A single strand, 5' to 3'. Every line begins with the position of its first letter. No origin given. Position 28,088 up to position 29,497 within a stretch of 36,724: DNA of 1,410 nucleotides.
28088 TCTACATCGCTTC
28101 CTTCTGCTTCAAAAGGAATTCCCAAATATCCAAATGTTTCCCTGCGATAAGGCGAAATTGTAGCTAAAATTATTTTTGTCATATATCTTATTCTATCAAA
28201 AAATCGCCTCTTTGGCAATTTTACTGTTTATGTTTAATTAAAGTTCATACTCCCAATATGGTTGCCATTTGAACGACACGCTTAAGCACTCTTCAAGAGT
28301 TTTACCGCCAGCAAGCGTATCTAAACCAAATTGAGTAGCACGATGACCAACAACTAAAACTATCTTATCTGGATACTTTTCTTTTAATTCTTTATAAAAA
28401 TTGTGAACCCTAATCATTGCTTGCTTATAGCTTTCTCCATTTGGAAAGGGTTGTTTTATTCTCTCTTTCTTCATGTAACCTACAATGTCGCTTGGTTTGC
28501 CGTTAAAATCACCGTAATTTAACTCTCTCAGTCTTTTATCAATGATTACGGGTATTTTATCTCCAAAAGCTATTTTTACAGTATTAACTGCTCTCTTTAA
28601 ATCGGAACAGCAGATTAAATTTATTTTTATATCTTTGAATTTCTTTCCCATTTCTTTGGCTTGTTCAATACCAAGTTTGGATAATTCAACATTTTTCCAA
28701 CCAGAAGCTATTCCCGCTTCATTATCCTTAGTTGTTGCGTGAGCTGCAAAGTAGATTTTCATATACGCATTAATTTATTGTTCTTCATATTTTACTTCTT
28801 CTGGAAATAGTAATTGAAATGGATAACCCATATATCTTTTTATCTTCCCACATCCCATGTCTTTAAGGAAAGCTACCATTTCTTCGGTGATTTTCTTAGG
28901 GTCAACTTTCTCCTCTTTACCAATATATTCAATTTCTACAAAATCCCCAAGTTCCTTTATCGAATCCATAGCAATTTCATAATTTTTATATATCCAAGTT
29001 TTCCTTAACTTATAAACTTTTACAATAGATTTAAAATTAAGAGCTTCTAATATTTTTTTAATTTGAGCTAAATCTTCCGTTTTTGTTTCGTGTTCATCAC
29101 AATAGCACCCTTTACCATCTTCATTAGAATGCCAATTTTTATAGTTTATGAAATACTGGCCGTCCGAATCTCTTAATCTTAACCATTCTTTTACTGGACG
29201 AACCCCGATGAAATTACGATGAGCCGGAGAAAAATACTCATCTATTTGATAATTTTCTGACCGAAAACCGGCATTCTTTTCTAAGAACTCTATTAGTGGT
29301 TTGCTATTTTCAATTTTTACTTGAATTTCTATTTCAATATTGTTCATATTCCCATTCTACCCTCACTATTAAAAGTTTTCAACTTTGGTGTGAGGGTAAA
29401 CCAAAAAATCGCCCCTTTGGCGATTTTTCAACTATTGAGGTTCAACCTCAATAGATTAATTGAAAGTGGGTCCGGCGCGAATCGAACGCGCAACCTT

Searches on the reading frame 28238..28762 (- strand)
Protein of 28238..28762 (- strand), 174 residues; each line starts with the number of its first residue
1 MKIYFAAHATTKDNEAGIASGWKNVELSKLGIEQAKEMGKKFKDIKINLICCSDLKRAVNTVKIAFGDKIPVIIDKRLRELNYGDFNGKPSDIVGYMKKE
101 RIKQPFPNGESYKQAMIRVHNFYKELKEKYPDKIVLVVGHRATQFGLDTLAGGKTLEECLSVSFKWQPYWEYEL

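Call 54: search_protein_families(library=pfam, proteins=[window:28238-28762:-], max_evalue=0.001)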
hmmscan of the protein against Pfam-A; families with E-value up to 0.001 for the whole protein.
window:28238-28762:- (174 aa): 1 family
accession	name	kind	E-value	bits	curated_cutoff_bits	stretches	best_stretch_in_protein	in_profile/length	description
PF00300.27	His_Phos_1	-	8.9e-32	110.8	21.7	1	3-143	1-150/194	Histidine phosphatase superfamily (branch 1)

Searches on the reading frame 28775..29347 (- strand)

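Call 54: search_protein_families(library=pfam, proteins=[window:28775-29347:-], max_evalue=0.001)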
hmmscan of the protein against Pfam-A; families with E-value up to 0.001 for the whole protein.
window:28775-29347:- (190 aa): 1 family
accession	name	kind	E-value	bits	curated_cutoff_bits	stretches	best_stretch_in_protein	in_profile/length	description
PF01928.26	CYTH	-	6.9e-18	65.5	23.2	1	3-165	1-168/179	CYTH domain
